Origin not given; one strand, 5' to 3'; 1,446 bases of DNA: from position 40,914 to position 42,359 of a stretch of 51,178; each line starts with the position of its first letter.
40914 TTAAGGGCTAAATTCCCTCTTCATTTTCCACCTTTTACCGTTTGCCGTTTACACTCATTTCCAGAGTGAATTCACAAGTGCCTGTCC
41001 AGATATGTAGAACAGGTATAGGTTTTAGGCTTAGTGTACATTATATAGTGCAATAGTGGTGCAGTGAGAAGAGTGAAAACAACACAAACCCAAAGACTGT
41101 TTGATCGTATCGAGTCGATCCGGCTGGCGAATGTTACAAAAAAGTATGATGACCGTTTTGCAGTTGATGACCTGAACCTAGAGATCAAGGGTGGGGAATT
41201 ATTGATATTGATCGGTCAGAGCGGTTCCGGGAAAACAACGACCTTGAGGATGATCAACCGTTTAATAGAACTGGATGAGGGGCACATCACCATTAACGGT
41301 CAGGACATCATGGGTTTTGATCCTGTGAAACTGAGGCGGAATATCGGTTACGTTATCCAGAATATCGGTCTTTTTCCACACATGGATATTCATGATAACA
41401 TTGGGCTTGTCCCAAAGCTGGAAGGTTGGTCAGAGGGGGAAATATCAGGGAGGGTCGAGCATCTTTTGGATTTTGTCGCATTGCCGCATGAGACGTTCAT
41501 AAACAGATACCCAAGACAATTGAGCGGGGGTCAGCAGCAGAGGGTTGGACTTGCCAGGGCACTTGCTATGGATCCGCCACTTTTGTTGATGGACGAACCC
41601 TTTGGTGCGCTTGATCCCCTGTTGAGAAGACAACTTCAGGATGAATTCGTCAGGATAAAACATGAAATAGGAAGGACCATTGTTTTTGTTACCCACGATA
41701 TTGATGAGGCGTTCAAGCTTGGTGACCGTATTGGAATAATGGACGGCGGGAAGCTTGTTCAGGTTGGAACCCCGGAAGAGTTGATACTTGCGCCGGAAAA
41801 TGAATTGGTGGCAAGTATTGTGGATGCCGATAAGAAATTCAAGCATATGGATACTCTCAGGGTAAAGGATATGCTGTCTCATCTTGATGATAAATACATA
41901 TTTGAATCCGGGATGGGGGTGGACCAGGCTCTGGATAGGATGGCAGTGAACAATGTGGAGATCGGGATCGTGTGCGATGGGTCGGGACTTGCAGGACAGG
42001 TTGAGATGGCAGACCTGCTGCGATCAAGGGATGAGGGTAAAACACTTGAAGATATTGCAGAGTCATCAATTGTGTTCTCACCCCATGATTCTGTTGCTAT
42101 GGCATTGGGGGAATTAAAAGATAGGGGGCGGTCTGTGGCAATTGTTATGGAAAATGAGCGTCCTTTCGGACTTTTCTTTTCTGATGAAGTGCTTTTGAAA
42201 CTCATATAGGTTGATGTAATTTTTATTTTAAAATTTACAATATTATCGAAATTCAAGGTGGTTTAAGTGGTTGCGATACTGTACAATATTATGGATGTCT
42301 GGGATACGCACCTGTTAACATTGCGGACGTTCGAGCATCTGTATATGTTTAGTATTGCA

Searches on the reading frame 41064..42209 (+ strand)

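Call 72: search_protein_families(library=pfam, proteins=[window:41064-42209:+], max_evalue=0.00001)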
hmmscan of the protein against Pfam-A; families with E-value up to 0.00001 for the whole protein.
window:41064-42209:+ (381 aa): 2 families
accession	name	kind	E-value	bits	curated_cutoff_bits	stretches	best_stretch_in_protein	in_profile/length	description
PF00005.33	ABC_tran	-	1.6e-35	123.2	25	1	35-180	2-136/137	ABC transporter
PF13304.12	AAA_21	-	2.8e-09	37.9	27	0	147-212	232-299/304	AAA domain, putative AbiEii toxin, Type IV TA system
